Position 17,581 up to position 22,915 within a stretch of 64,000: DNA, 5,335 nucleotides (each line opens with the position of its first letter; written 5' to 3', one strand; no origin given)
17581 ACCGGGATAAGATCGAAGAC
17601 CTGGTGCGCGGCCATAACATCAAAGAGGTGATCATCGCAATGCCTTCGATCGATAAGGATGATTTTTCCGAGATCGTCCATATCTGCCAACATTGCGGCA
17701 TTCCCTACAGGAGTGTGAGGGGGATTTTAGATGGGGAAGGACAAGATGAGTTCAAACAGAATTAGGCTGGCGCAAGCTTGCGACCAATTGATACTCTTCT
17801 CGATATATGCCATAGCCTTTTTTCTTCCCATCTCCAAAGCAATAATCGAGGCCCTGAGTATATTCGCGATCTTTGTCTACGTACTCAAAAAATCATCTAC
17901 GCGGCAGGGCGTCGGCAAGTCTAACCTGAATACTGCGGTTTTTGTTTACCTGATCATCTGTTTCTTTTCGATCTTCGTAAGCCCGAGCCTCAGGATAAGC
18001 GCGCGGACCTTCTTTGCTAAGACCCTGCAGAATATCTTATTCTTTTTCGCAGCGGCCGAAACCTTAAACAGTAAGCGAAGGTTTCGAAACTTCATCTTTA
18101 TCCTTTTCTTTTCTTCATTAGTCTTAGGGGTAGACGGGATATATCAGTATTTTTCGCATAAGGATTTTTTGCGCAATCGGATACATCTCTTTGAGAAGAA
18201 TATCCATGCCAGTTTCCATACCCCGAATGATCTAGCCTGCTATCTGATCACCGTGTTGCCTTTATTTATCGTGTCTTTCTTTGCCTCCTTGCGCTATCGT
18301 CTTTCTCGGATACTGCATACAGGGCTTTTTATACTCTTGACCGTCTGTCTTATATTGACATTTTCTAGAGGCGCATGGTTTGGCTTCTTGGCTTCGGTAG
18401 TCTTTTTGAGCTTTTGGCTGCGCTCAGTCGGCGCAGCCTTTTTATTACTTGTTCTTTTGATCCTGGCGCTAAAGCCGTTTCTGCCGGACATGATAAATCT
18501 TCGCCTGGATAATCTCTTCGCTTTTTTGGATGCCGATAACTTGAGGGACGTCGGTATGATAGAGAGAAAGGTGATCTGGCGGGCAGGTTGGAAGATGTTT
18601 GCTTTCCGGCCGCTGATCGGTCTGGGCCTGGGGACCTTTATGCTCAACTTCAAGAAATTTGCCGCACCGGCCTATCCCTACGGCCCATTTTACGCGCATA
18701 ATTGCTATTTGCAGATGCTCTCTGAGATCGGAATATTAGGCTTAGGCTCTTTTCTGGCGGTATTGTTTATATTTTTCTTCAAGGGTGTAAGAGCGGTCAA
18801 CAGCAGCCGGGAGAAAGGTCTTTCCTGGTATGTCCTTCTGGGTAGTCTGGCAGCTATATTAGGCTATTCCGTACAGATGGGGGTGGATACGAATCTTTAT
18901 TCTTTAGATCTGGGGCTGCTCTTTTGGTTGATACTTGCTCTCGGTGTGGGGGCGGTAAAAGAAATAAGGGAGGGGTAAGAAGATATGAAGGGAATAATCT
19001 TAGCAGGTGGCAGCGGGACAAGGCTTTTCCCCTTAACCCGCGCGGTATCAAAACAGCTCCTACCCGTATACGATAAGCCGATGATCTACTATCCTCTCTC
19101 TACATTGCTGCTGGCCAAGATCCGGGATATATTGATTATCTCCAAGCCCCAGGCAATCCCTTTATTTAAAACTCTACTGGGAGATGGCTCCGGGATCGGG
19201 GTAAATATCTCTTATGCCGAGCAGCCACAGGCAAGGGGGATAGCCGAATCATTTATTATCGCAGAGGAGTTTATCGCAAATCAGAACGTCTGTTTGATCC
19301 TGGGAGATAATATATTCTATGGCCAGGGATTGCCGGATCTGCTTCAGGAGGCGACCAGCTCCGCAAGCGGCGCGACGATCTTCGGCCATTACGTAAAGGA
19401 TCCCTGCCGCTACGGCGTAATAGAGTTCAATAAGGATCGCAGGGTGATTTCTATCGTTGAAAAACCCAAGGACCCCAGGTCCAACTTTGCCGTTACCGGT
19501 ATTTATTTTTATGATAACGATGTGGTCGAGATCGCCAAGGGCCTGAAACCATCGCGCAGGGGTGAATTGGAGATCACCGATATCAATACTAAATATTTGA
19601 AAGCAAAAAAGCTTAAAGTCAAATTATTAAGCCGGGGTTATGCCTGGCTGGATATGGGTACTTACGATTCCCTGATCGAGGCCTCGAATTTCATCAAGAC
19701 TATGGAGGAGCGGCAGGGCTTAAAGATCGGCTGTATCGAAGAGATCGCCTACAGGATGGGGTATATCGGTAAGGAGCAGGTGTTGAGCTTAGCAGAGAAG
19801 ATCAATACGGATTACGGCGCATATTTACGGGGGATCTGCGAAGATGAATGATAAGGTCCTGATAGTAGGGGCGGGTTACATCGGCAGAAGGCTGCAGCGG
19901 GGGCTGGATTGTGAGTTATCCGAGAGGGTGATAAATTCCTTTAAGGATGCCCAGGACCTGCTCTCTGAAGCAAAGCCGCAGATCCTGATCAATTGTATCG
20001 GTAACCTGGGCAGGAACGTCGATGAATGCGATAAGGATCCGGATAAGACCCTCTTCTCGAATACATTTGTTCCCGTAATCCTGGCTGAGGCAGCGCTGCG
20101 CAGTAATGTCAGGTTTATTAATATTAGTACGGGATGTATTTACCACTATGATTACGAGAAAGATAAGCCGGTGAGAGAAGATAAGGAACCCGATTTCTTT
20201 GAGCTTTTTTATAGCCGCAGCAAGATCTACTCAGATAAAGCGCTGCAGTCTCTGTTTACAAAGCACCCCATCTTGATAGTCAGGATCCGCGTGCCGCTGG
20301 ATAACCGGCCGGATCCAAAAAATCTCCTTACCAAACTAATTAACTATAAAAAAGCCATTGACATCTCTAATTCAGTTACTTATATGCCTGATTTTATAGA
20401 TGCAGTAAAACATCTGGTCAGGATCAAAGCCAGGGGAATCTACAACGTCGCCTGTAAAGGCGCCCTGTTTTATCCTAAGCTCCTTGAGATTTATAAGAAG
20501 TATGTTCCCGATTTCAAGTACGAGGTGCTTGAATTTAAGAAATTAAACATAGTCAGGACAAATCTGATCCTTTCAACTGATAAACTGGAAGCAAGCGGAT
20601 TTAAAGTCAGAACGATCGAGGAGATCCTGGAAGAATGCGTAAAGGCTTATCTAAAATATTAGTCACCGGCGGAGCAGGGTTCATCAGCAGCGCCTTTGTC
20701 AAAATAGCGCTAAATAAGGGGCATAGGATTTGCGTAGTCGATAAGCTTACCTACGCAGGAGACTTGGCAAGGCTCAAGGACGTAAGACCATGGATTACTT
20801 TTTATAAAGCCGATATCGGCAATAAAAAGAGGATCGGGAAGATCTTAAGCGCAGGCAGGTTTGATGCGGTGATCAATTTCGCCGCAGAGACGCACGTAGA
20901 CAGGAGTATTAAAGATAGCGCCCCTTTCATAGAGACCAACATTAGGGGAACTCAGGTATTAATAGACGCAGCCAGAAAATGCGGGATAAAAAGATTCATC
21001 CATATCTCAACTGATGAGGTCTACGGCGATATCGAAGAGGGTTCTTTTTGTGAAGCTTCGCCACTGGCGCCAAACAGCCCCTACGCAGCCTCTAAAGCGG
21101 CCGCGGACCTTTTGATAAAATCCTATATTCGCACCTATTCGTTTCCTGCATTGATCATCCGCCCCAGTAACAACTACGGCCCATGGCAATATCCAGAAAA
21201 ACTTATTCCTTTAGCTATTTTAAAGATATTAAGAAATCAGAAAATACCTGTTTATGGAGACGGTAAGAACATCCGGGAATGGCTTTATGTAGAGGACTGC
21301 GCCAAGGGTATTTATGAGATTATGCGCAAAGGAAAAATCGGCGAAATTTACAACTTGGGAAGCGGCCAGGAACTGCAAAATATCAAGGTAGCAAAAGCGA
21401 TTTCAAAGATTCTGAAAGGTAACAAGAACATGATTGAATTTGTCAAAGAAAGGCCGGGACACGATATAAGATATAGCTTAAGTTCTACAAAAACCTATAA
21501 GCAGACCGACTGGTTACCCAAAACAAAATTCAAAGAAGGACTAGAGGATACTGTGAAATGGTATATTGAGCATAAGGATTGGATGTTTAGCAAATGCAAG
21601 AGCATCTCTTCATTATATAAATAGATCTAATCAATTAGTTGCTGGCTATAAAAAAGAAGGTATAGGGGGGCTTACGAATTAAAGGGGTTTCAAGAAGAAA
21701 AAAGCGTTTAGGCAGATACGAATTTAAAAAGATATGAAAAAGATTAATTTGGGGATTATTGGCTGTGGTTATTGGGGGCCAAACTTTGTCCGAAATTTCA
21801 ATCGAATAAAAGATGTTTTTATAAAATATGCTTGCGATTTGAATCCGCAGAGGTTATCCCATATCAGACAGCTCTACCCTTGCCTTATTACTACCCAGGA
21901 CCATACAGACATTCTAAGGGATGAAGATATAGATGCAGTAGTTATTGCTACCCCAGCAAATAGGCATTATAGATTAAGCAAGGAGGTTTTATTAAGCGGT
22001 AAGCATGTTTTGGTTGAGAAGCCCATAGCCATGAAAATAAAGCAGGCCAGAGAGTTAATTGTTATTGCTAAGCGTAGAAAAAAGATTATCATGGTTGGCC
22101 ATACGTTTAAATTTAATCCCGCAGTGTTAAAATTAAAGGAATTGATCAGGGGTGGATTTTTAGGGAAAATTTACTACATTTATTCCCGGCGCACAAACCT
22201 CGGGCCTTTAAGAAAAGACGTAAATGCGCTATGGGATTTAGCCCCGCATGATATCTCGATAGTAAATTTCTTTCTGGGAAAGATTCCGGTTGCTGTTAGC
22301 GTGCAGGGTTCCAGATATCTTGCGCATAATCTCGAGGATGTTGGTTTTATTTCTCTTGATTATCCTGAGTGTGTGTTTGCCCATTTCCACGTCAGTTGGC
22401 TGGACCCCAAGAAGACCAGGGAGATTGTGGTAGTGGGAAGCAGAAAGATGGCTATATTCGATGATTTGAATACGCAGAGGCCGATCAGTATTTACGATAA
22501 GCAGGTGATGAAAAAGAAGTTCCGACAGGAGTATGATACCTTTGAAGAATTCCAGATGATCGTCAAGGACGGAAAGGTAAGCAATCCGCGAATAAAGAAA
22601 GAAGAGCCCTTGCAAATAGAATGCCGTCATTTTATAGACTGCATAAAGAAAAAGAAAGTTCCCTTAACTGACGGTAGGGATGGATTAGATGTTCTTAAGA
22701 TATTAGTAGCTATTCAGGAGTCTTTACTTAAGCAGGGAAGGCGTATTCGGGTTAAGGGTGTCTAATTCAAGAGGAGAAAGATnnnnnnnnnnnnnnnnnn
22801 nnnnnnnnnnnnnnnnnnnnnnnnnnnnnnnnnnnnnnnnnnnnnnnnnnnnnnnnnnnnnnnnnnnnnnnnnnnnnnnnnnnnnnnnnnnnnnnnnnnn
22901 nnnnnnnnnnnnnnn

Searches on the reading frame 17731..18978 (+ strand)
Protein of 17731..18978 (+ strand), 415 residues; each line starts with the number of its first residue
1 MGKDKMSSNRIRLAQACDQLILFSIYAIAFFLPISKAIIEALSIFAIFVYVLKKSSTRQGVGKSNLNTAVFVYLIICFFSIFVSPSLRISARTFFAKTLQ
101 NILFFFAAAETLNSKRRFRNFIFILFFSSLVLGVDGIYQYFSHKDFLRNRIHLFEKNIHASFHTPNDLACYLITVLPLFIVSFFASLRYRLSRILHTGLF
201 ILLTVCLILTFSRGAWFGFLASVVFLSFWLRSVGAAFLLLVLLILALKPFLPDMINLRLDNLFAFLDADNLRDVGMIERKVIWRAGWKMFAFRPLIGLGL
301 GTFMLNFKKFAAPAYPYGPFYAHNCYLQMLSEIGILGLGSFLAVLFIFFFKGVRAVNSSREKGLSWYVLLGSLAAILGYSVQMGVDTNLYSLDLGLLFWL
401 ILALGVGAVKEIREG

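Call 6: search_protein_families(library=ncbifam, proteins=[window:17731-18978:+])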
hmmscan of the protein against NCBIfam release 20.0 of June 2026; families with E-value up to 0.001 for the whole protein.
window:17731-18978:+ (415 aa): 3 families
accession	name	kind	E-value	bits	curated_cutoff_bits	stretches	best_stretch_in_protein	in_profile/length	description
TIGR00947.1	2A73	equivalog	2.2e-30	106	366.4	1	11-404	15-418/425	IctB family putative bicarbonate transporter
TIGR03097.1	PEP_O_lig_1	hypoth_equivalog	1.3e-18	67.1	188.1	1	38-401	50-399/408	putative O-glycosylation ligase, exosortase A system-associated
NF012031.0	PRK15487.1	equivalog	8.9e-05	21.7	277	1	22-404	21-401/404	O-antigen ligase RfaL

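Call 9: search_protein_families(library=pfam, proteins=[window:17731-18978:+], max_evalue=0.001)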
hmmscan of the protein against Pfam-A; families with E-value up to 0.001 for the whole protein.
window:17731-18978:+ (415 aa): 1 family
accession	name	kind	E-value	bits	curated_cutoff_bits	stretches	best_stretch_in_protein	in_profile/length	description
PF04932.20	Wzy_C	-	2.4e-22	79.8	31.7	1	199-341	2-148/149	O-Antigen ligase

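Call 27: search_protein_families(library=pfam, proteins=[window:17731-18978:+], max_evalue=10)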
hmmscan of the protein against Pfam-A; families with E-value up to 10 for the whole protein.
window:17731-18978:+ (415 aa): 1 family
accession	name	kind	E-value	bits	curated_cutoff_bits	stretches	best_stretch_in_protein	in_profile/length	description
PF04932.20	Wzy_C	-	2.4e-22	79.8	31.7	1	199-341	2-148/149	O-Antigen ligase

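Call 28: search_solved_structures(query=window:17731-18978:+, max_evalue=10)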
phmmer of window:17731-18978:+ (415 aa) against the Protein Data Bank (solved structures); distinct sequences matched with E-value up to 10: 2.
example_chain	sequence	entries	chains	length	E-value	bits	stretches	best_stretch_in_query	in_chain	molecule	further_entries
6eyx_A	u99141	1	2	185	1.7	11.3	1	318-367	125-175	AcrIIa6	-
6eyy_A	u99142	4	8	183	1.7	11.3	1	318-367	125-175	AcrIIa6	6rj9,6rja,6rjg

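Call 78: search_protein_representatives(protein=window:17731-18978:+)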
Query: 415 residues. Proteins with E-value up to 0.001 (for the whole library): 16196; up to 1e-10: 2826; up to 1e-30: 296. The best 150 are listed.
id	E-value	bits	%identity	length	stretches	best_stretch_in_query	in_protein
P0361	1.3e-142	492.6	56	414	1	10-413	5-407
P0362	3.2e-85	303.6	43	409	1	12-413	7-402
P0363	2.9e-80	287.3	40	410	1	8-408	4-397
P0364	2.4e-76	274.4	40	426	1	8-409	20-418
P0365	6.2e-73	263.1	46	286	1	127-414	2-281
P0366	1.7e-67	245.2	39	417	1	15-406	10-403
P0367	5.8e-66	240.2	38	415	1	10-413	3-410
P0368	1.3e-64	235.7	29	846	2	23-407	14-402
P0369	2.4e-64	234.9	37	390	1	24-407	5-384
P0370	3.8e-63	230.9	53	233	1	26-236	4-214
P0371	9.2e-61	223.1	37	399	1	9-407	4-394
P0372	1.1e-57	212.9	37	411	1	10-404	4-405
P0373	4.6e-57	210.9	34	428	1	12-408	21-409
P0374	1.9e-56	208.8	30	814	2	19-402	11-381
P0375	3.2e-55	204.8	37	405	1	9-411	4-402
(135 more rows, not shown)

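Call 80: search_protein_families(library=pfam, alignment_id=A3, max_evalue=0.01)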
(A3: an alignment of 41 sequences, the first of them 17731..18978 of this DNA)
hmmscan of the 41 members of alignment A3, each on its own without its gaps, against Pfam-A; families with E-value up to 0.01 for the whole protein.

A. member 1, window:17731-18978:+ (415 aa): 1 family
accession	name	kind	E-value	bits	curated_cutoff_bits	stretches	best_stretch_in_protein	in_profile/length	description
PF04932.20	Wzy_C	-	2.4e-22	79.8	31.7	1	199-341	2-148/149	O-Antigen ligase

B. families by the number of members that match (of 41 scanned): 16 families
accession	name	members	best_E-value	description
PF04932.20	Wzy_C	41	2.6e-38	O-Antigen ligase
PF13567.11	DUF4131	2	0.0034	Domain of unknown function (DUF4131)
PF07719.23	TPR_2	1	1e-14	Tetratricopeptide repeat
PF13181.12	TPR_8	1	5.5e-14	Tetratricopeptide repeat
PF00515.34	TPR_1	1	2e-12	Tetratricopeptide repeat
PF13424.12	TPR_12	1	6.6e-08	Tetratricopeptide repeat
PF13428.12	TPR_14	1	3.3e-06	Tetratricopeptide repeat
PF13174.12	TPR_6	1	1.9e-05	Tetratricopeptide repeat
PF13432.12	TPR_16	1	3e-05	Tetratricopeptide repeat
PF14559.12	TPR_19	1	6.3e-05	Tetratricopeptide repeat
PF13431.12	TPR_17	1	0.00019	Tetratricopeptide repeat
PF13414.12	TPR_11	1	0.0018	TPR repeat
PF13374.12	TPR_10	1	0.0039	Tetratricopeptide repeat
PF01098.24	FTSW_RODA_SPOVE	1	0.0045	Cell cycle protein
PF04056.20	Ssl1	1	0.0056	Ssl1-like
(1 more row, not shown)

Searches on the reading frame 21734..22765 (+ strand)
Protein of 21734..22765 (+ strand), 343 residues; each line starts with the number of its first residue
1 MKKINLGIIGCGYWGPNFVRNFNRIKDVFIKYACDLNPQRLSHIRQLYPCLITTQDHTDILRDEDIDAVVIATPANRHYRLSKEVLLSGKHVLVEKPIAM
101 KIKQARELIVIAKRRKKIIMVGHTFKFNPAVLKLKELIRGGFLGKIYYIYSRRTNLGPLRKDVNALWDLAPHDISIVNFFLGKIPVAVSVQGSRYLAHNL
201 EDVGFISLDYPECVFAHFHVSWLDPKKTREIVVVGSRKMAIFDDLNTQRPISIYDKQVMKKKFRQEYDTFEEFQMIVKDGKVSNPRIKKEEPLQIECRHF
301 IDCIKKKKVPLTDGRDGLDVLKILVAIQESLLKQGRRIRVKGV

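Call 9: search_protein_families(library=pfam, proteins=[window:21734-22765:+], max_evalue=0.001)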
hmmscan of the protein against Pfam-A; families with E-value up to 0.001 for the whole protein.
window:21734-22765:+ (343 aa): 4 families
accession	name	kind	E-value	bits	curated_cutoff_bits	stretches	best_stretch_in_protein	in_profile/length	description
PF01408.29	GFO_IDH_MocA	-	3.2e-24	86.4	24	1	4-123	1-120/120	Oxidoreductase family, NAD-binding Rossmann fold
PF22725.1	GFO_IDH_MocA_C3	-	7.4e-15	55.5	27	1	132-239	2-122/124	GFO/IDH/MocA C-terminal domain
PF02894.22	GFO_IDH_MocA_C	-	2.7e-13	50.7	22.9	1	135-331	1-210/218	Oxidoreductase family, C-terminal alpha/beta domain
PF03807.23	F420_oxidored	-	0.00045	21.2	21.6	0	6-92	2-88/94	NADP oxidoreductase coenzyme F420-dependent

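Call 53: search_solved_structures(query=window:21734-22765:+, max_evalue=1e-10)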
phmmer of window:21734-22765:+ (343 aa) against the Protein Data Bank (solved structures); distinct sequences matched with E-value up to 1e-10: 42.
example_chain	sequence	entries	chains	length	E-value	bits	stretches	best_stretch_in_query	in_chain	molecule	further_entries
3c1a_A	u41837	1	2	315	3.4e-25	92.3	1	4-249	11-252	Putative oxidoreductase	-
3hnp_A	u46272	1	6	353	1.9e-17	66.9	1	20-152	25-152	Oxidoreductase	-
4hkt_A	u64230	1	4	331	9.7e-17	64.5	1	4-203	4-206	Inositol 2-dehydrogenase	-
3ezy_A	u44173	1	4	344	1.4e-16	63.9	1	4-205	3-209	Dehydrogenase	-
7bvj_A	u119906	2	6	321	3e-16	62.9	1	4-194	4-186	Oxidoreductase, NAD-binding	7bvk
6nor_A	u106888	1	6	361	4.7e-16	62.2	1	3-239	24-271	Putative NAD dependent dehydrogenase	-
3e82_A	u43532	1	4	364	8.8e-16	61.4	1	3-212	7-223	Putative oxidoreductase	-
6o15_A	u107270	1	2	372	1.7e-15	60.4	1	4-218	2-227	Uncharacterized oxidoreductase YjhC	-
6z3b_B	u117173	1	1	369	2.4e-15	59.9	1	1-201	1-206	Gfo/Idh/MocA family oxidoreductase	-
6z3b_A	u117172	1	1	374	2.5e-15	59.9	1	1-201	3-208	Gfo/Idh/MocA family oxidoreductase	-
6z3c_AAA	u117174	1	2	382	2.6e-15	59.8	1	1-201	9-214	Gfo/Idh/MocA family oxidoreductase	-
3fd8_A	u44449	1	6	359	3.2e-15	59.5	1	7-149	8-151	Oxidoreductase, Gfo/Idh/MocA family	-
3i23_A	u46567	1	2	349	3.2e-15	59.5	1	30-149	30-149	Oxidoreductase, Gfo/Idh/MocA family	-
6jw6_A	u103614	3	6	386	6.7e-15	58.5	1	4-158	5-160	Dehydrogenase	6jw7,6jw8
3q2i_A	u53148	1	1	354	1e-14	57.9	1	2-339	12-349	dehydrogenase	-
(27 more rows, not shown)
